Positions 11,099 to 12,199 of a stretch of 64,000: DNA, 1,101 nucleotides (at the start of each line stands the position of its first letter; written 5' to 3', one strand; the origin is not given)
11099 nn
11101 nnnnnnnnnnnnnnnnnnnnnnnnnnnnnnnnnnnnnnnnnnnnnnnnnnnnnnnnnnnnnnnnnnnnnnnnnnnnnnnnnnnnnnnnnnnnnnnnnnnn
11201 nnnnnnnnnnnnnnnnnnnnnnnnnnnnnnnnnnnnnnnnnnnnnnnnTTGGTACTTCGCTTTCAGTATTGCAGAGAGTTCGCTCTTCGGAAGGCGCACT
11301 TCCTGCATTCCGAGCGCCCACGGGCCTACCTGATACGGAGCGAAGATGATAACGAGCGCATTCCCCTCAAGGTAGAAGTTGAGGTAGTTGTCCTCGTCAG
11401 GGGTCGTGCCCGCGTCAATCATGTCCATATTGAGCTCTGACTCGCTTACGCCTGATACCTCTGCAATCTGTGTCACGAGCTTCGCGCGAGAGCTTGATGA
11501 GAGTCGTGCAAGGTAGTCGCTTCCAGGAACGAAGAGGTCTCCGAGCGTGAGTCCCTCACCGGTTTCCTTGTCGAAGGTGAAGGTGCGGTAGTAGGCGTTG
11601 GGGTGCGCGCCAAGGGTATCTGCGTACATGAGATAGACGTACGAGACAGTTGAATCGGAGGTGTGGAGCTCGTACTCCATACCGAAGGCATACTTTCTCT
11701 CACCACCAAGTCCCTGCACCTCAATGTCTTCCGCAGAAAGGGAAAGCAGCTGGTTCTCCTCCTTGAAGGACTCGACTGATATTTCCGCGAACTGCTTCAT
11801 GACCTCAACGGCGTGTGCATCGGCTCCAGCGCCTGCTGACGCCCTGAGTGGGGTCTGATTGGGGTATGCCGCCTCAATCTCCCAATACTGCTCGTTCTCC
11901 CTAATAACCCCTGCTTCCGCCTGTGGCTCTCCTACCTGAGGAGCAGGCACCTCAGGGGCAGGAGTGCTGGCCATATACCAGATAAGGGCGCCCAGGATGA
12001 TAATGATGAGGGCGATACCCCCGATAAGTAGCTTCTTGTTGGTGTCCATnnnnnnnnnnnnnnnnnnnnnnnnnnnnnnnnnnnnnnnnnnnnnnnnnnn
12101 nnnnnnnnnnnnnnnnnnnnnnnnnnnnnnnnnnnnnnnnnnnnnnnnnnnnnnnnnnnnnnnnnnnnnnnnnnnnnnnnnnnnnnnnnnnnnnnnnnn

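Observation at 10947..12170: Self-contained micro-gene (PEKPEK tandem-repeat peptide, likely leaderless) and a divergent DUF3298 membrane protein inserted between rplB and rpsS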

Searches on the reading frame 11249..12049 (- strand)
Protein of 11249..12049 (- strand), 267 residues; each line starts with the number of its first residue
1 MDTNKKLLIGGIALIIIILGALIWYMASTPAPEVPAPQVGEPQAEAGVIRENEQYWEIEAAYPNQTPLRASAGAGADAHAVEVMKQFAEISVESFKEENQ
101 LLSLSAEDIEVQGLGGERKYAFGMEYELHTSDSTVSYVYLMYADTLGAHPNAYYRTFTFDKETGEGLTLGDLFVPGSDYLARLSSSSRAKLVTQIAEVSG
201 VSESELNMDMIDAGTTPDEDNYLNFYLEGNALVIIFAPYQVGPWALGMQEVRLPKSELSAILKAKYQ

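Call 9: search_protein_families(library=pfam, proteins=[window:11249-12049:-], max_evalue=1)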
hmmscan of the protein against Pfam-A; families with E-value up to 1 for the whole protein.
window:11249-12049:- (267 aa): 2 families
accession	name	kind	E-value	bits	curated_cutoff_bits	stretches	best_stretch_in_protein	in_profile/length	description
PF11738.13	DUF3298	-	2.4e-15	57.6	24.1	1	171-256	2-84/84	Protein of unknown function (DUF3298)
PF13739.11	PdaC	-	0.02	16.4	29.1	1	50-151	2-94/95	Deacetylase PdaC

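Call 11: find_encoding_contigs(protein=window:11249-12049:-, flank=4000, max_places=10)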
Protein window:11249-12049:- (267 aa): 14 contigs read that carry it; 7 places shown.
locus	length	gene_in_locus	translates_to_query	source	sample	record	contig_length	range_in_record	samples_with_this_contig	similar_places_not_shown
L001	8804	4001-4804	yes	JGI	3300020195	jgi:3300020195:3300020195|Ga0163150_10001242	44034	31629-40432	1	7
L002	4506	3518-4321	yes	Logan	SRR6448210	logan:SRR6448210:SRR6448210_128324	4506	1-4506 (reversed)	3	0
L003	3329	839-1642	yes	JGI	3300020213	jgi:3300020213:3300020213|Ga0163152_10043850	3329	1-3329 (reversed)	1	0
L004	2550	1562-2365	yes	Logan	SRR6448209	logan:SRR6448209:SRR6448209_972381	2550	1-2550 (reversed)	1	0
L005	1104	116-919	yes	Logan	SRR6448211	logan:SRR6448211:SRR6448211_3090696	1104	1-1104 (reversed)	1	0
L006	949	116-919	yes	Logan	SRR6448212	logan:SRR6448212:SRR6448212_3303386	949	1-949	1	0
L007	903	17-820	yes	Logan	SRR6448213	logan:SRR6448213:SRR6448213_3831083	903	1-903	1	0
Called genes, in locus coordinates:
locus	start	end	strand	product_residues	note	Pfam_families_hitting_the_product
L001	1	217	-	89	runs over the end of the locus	PF00253:Ribosomal_S14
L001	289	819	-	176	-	PF00281:Ribosomal_L5, PF00673:Ribosomal_L5_C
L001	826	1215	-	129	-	PF00467:KOW, PF22682:Ribosomal_uL24m-like (weak), PF17136:ribosomal_L24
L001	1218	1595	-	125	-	PF00238:Ribosomal_L14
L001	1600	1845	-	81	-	PF00366:Ribosomal_S17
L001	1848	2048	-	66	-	PF00831:Ribosomal_L29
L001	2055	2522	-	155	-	PF00252:Ribosomal_L16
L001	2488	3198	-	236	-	PF07650:KH_2, PF00189:Ribosomal_S3_C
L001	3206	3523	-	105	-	PF00237:Ribosomal_L22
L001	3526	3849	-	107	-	PF00203:Ribosomal_S19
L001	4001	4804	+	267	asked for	PF11738:DUF3298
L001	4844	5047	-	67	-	-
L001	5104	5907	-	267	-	PF00181:Ribosomal_L2_N, PF03947:Ribosomal_L2_C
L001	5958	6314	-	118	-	PF00276:Ribosomal_L23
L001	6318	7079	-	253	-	PF00573:Ribosomal_L4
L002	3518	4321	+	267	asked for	PF11738:DUF3298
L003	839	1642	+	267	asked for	PF11738:DUF3298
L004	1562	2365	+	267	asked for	PF11738:DUF3298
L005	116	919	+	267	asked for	PF11738:DUF3298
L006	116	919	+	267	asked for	PF11738:DUF3298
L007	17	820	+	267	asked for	PF11738:DUF3298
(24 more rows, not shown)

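Call 14: find_homologous_proteins(query=window:11249-12049:-, max_evalue=0.001)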
Query window:11249-12049:- (267 aa): 180 proteins with E <= 0.001 among 1986 candidates; the best 120 are listed.
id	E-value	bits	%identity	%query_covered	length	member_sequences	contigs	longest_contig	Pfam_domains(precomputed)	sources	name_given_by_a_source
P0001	3.6e-171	585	100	100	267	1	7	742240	PF11738.14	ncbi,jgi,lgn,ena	-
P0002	8.0e-150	515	87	100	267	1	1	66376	PF11738.14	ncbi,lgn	-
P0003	6.3e-148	509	87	100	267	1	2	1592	PF11738.14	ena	-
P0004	8.7e-131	453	78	100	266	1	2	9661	PF11738.14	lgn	-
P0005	5.2e-111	388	68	100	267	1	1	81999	PF11738.14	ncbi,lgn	-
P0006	1.4e-97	344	60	92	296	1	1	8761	PF11738.14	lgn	-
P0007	1.5e-97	344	65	92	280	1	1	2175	PF11738.14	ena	-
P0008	1.1e-96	341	85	69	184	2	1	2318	PF11738.14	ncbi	-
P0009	4.7e-95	336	59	100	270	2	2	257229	PF11738.14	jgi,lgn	-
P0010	6.3e-95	335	61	91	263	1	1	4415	PF11738.14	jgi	-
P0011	1.1e-88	315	59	91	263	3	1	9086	PF11738.14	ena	-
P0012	2.6e-88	314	57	91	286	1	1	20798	PF11738.14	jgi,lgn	jgi:hypothetical protein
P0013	2.0e-82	295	55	94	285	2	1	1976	PF11738.14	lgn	-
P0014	5.0e-82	293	57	93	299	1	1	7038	PF11738.14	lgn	-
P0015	3.9e-81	290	55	95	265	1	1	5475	PF11738.14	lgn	-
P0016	4.0e-80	287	52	91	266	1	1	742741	PF11738.14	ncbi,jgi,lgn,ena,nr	ncbi:MAG TPA: RsiV family protein [Candidatus Paceibacterota bacterium]|nr:RsiV family protein [Cand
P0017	2.0e-79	285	54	99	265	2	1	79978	PF11738.14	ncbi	-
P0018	3.5e-77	277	52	99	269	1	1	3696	PF11738.14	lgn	-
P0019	1.9e-74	268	51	93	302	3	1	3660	PF11738.14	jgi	-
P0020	3.5e-74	268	56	87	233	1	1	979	PF11738.14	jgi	jgi:hypothetical protein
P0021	6.5e-74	267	54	91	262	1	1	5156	PF11738.14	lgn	-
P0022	7.0e-74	267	54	95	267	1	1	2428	PF11738.14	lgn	-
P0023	8.5e-74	266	51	100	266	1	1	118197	PF11738.14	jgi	jgi:hypothetical protein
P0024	1.6e-73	265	58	79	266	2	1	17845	PF11738.14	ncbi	-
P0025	3.5e-73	264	51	91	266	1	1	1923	PF11738.14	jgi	jgi:hypothetical protein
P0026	9.6e-73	263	50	98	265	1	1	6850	PF11738.14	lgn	-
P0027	1.2e-72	263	51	100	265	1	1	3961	PF11738.14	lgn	-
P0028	1.9e-72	262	51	96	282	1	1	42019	PF11738.14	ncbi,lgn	-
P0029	2.6e-72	261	52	93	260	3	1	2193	PF11738.14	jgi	jgi:hypothetical protein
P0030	9.4e-71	256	51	91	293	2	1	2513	PF11738.14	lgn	-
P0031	1.4e-70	256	49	100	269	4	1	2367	PF11738.14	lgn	-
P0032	7.7e-70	253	48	98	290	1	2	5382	PF11738.14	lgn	-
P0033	9.1e-70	253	48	96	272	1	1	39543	PF11738.14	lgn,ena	-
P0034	1.5e-69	252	48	99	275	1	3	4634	PF11738.14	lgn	-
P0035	4.0e-69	251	49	99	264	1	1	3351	PF11738.14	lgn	-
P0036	5.4e-69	251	49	100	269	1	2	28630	PF11738.14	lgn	-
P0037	9.8e-69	250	48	100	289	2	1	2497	PF11738.14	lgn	-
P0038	4.6e-68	247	48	99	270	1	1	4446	PF11738.14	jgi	-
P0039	5.0e-68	247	50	92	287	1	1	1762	PF11738.14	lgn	-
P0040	1.7e-67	246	50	96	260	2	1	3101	PF11738.14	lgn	-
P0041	5.8e-67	244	47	100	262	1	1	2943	PF11738.14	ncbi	-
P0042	8.8e-67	243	49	100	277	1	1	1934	PF11738.14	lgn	-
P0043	1.2e-66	243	47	100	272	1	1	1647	PF11738.14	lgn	-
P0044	3.8e-66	241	48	93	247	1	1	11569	PF11738.14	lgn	-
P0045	6.9e-66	240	47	99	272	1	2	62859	PF11738.14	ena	-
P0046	8.4e-66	240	49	96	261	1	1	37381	PF11738.14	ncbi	-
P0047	1.2e-65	240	48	96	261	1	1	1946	PF11738.14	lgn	-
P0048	1.6e-65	239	48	95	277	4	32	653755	PF11738.14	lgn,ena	-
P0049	1.7e-65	239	50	84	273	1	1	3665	PF11738.14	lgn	-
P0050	2.4e-65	239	48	93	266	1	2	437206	PF11738.14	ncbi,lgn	-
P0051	3.8e-65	238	47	100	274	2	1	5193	PF11738.14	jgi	-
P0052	4.9e-65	238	47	93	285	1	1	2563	PF11738.14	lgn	-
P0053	6.3e-65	237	46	95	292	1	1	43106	PF11738.14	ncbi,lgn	-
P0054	6.5e-65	237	48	94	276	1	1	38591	PF11738.14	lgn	-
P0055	1.3e-64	236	45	92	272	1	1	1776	PF11738.14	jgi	jgi:hypothetical protein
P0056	1.3e-64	236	45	100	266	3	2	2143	PF11738.14,PF13739.12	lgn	-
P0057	1.5e-64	236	48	100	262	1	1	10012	PF11738.14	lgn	-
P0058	3.6e-64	235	43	99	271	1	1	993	PF11738.14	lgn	-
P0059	4.2e-64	235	47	100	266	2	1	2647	PF11738.14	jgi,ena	-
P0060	4.7e-64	234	47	96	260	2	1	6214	PF11738.14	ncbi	-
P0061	5.4e-64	234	46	100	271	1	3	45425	PF11738.14,PF13739.12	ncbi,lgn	ncbi:MAG: DUF3298 domain-containing protein [Candidatus Paceibacterota bacterium]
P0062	6.3e-64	234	46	96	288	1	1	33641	PF11738.14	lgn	-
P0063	1.9e-63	232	43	99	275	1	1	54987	PF11738.14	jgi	jgi:hypothetical protein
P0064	2.4e-63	232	47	93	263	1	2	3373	PF11738.14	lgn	-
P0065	2.9e-63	232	46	94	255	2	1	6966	PF11738.14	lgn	-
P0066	3.5e-63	231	47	99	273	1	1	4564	PF11738.14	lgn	-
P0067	5.4e-63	231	45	100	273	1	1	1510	PF11738.14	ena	-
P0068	1.0e-62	230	42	100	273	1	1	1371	PF11738.14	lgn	-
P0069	2.4e-62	229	45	99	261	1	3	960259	PF11738.14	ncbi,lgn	ncbi:MAG: RsiV family protein [bacterium]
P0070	6.9e-62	227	48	93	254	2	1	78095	PF11738.14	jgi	-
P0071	1.0e-61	227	46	89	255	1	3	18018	PF11738.14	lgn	-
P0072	1.2e-61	226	47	100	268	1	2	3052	PF11738.14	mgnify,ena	mgnify:CR=1 FL=1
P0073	1.8e-61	226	43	97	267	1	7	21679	PF11738.14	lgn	-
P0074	2.4e-61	225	44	100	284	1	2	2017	PF11738.14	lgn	-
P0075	3.9e-61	225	47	91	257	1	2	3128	PF11738.14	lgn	-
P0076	6.9e-61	224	46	99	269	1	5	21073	PF11738.14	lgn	-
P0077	7.4e-61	224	46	100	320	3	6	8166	PF11738.14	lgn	-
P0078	1.4e-60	223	44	97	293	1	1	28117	PF11738.14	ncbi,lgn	-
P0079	1.4e-60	223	47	96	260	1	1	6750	PF11738.14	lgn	-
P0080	1.5e-60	223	45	100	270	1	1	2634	PF11738.14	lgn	-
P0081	1.6e-60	223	45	91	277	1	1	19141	PF11738.14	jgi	jgi:hypothetical protein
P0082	1.9e-60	223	47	90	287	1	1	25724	PF11738.14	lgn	-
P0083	2.1e-60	222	46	91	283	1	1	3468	PF11738.14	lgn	-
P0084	2.1e-60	222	47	96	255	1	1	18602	PF11738.14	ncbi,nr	ncbi:RsiV family protein [Candidatus Parcubacteria bacterium]|nr:RsiV family protein [Candidatus Par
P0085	3.7e-60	222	45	94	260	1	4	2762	PF11738.14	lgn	-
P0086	4.0e-60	221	46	89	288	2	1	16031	PF11738.14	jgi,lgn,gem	-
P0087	4.9e-60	221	44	99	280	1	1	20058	PF11738.14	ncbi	-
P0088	5.4e-60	221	45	97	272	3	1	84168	PF11738.14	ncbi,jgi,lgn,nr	ncbi:MAG TPA: RsiV family protein [Candidatus Paceibacterota bacterium]|nr:RsiV family protein [Cand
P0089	8.6e-60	220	45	97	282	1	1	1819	PF11738.14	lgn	-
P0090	1.3e-59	220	46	99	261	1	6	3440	PF11738.14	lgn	-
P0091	1.4e-59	220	43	100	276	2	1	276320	PF11738.14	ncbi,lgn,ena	ncbi:MAG TPA: DUF3298 domain-containing protein [Candidatus Paceibacterota bacterium]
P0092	5.3e-59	218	42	100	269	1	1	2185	PF11738.14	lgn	-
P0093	6.3e-59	218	45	100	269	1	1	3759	PF11738.14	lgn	-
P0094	9.3e-59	217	45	94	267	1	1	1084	PF11738.14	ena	-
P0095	9.9e-59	217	44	100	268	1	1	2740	PF11738.14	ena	-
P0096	3.1e-58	215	52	81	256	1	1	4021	PF11738.14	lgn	-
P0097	1.1e-57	214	44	92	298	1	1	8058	PF11738.14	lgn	-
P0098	2.1e-57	213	49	82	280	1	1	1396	PF11738.14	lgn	-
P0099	2.5e-57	212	45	93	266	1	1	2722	PF11738.14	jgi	jgi:Protein of unknown function (DUF3298)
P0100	2.8e-57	212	44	100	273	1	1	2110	PF11738.14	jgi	jgi:hypothetical protein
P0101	7.9e-57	211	45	99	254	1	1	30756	PF11738.14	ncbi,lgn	-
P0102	8.4e-57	211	42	97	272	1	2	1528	PF11738.14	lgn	-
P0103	1.2e-56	210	41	100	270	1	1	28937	PF11738.14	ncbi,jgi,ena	ncbi:MAG TPA: RsiV family protein [Candidatus Paceibacterota bacterium]|jgi:hypothetical protein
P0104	5.2e-56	208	45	84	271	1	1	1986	PF11738.14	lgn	-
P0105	6.8e-56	208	46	90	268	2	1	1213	PF11738.14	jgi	jgi:hypothetical protein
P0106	2.5e-55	206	41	100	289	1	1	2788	PF11738.14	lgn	-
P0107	5.0e-55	205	40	100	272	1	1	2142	PF11738.14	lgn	-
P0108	5.6e-55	205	43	90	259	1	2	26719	PF11738.14,PF13739.12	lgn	-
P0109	5.7e-55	205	42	99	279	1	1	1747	PF11738.14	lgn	-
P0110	6.5e-55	204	39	100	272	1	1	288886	PF11738.14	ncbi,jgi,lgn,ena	jgi:hypothetical protein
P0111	1.1e-54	204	40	100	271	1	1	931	PF11738.14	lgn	-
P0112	1.4e-54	203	42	92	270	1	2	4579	PF11738.14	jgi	jgi:hypothetical protein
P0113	1.6e-54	203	41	97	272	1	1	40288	PF11738.14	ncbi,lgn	-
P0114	1.6e-54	203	44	100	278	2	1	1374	PF11738.14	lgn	-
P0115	1.8e-54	203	45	94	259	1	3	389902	PF11738.14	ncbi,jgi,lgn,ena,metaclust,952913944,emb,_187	jgi:hypothetical protein|metaclust:\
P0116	1.8e-54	203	42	98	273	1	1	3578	PF11738.14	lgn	-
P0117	1.9e-54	203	42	97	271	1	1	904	PF11738.14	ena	-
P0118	2.2e-54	203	42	99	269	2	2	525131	PF11738.14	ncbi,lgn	ncbi:MAG: DUF3298 domain-containing protein [Patescibacteria group bacterium]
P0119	2.6e-54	202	42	100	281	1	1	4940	PF11738.14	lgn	-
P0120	3.2e-54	202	43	100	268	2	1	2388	PF11738.14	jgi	jgi:hypothetical protein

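Call 17: find_encoding_contigs(protein=P0002, flank=3000, max_places=3)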
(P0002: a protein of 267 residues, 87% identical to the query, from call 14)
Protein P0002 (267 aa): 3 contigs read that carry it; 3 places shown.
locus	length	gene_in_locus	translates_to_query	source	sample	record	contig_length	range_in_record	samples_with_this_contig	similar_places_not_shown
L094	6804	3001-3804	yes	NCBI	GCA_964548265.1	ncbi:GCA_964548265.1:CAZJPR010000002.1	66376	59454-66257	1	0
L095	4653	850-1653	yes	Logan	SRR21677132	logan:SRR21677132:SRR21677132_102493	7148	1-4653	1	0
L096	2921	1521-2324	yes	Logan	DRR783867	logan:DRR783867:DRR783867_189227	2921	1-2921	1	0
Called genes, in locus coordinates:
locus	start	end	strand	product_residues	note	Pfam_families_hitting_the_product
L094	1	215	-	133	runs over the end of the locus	PF22682:Ribosomal_uL24m-like (weak), PF00467:KOW, PF17136:ribosomal_L24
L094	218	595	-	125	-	PF00238:Ribosomal_L14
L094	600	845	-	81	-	PF00366:Ribosomal_S17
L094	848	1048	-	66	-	PF00831:Ribosomal_L29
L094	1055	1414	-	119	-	PF00252:Ribosomal_L16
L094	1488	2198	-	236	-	PF07650:KH_2, PF00189:Ribosomal_S3_C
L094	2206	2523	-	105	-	PF00237:Ribosomal_L22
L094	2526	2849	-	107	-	PF00203:Ribosomal_S19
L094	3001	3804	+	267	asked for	PF11738:DUF3298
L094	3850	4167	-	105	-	-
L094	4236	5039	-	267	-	PF00181:Ribosomal_L2_N, PF03947:Ribosomal_L2_C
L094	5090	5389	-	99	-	PF00276:Ribosomal_L23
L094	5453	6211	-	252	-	PF00573:Ribosomal_L4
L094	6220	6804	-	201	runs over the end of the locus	PF00297:Ribosomal_L3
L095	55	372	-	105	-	PF00237:Ribosomal_L22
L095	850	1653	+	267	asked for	PF11738:DUF3298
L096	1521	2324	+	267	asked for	PF11738:DUF3298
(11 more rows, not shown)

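Call 18: find_encoding_contigs(protein=P0004, flank=3000, max_places=3)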
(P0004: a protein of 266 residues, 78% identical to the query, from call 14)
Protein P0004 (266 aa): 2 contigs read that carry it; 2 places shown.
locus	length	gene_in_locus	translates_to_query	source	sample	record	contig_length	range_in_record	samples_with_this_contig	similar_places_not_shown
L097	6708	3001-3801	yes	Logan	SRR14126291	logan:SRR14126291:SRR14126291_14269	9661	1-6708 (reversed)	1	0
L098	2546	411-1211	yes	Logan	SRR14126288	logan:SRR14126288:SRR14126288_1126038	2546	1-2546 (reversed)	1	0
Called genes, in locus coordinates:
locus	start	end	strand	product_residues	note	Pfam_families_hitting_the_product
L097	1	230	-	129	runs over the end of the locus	PF00467:KOW, PF22682:Ribosomal_uL24m-like (weak), PF17136:ribosomal_L24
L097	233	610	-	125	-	PF00238:Ribosomal_L14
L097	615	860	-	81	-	PF00366:Ribosomal_S17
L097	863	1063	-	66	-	PF00831:Ribosomal_L29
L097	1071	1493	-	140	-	PF00252:Ribosomal_L16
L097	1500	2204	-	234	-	PF07650:KH_2, PF00189:Ribosomal_S3_C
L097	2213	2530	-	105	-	PF00237:Ribosomal_L22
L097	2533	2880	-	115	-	PF00203:Ribosomal_S19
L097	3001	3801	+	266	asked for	PF11738:DUF3298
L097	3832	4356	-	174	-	-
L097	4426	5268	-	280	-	PF00181:Ribosomal_L2_N, PF03947:Ribosomal_L2_C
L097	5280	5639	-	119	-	PF00276:Ribosomal_L23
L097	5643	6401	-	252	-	PF00573:Ribosomal_L4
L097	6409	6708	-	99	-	?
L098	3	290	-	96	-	?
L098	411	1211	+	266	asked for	PF11738:DUF3298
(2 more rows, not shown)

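Call 19: find_encoding_contigs(protein=P0005, flank=3000, max_places=3)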
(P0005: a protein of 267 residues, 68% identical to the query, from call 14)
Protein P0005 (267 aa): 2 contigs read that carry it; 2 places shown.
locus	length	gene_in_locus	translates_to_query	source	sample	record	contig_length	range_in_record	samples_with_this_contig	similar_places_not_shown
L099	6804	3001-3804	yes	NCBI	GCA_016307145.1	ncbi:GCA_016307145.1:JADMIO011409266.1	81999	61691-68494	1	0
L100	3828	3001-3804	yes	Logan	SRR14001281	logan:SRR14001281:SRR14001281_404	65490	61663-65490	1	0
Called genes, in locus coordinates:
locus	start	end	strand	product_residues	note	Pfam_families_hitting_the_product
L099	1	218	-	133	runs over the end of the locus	PF22682:Ribosomal_uL24m-like, PF00467:KOW, PF17136:ribosomal_L24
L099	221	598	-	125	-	PF00238:Ribosomal_L14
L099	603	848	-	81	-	PF00366:Ribosomal_S17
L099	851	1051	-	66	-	PF00831:Ribosomal_L29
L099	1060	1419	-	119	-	PF00252:Ribosomal_L16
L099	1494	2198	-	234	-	PF07650:KH_2, PF00189:Ribosomal_S3_C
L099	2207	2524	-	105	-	PF00237:Ribosomal_L22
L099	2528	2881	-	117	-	PF00203:Ribosomal_S19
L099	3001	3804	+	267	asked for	PF11738:DUF3298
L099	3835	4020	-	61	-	-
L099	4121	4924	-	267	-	PF00181:Ribosomal_L2_N, PF03947:Ribosomal_L2_C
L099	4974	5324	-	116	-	PF00276:Ribosomal_L23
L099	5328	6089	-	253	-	PF00573:Ribosomal_L4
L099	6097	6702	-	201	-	PF00297:Ribosomal_L3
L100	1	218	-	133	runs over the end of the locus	PF22682:Ribosomal_uL24m-like, PF00467:KOW, PF17136:ribosomal_L24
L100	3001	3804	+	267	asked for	PF11738:DUF3298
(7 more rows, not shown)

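Call 20: find_encoding_contigs(protein=P0003, flank=3000, max_places=3)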
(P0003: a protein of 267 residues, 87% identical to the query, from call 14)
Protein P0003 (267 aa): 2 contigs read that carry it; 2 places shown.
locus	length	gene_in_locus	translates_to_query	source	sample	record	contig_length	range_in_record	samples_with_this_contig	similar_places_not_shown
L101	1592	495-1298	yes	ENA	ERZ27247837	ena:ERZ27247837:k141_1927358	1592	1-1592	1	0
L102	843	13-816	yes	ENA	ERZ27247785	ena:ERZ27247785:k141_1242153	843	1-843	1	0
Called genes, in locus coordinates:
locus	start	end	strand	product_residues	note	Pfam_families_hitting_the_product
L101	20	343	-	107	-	PF00203:Ribosomal_S19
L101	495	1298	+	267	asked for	PF11738:DUF3298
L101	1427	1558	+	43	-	-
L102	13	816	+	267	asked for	PF11738:DUF3298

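Call 24: find_related_loci(query=A1, collection=metagenome_contigs, flank=3500)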
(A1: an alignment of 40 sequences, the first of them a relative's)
Query A1 (267 aa) in metagenome_contigs; peptide patterns used: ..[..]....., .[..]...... (x = any residue, [..] = any of these).
590 stretches matched a pattern; 482 encode a relative of the query (tblastn E <= 1e-3); the best 80 are kept; 80 distinct loci.
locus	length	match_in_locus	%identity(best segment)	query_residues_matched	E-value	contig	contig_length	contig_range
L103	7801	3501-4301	68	1-267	4e-118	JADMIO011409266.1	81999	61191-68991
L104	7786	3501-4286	59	1-267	5e-103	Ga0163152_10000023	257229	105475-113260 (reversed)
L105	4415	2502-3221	61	24-267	8e-87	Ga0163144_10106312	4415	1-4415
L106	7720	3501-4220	59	24-267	3e-81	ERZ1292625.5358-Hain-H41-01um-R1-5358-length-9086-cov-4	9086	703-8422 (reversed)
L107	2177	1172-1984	48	1-267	3e-81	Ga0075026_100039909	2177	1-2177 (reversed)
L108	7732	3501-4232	52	24-267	3e-77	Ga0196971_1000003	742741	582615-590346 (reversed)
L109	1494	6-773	46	16-267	1e-81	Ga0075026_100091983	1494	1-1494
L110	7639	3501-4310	46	1-267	8e-75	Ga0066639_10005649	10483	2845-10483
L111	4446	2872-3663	48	4-267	8e-75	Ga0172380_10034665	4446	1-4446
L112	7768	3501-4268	46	14-267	2e-73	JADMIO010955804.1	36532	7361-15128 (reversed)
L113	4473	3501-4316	47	1-267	2e-73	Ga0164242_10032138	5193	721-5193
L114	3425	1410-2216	47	1-267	2e-72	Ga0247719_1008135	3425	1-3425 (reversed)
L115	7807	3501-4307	47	1-267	3e-72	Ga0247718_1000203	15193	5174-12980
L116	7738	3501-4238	48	14-261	6e-72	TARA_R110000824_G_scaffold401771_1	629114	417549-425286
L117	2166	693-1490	47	1-267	3e-73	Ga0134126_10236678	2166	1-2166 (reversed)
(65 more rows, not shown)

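Call 32: search_protein_families(library=ncbifam, proteins=[window:11249-12049:-], max_evalue=1)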
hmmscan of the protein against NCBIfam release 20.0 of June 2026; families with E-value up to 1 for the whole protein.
window:11249-12049:- (267 aa): 2 families
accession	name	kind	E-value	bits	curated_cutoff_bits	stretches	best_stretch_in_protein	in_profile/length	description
NF043047.1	EstaseRv3036c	equivalog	9e-13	48.1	200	1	130-261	108-229/231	esterase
NF052658.1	RsiV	equivalog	2.7e-08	33.5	250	1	95-263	115-281/286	anti-sigma-V factor RsiV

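Call 47: search_solved_structures(query=A1, max_evalue=0.01)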
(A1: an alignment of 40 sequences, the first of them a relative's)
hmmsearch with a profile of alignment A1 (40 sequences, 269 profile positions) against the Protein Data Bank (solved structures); distinct sequences matched with E-value up to 0.01: 4.
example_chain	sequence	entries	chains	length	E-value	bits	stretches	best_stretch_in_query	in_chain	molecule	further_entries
3s5t_A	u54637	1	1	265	2.1e-09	40.7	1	83-264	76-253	DUF3298 family protein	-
2hhi_A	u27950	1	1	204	2.6e-09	40.3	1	118-264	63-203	Immunogenic protein MPT64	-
3cyg_A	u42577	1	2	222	4e-08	36.5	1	90-265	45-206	Uncharacterized protein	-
5jen_A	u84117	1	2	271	6.3e-07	32.5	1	157-264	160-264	Anti-sigma-V factor RsiV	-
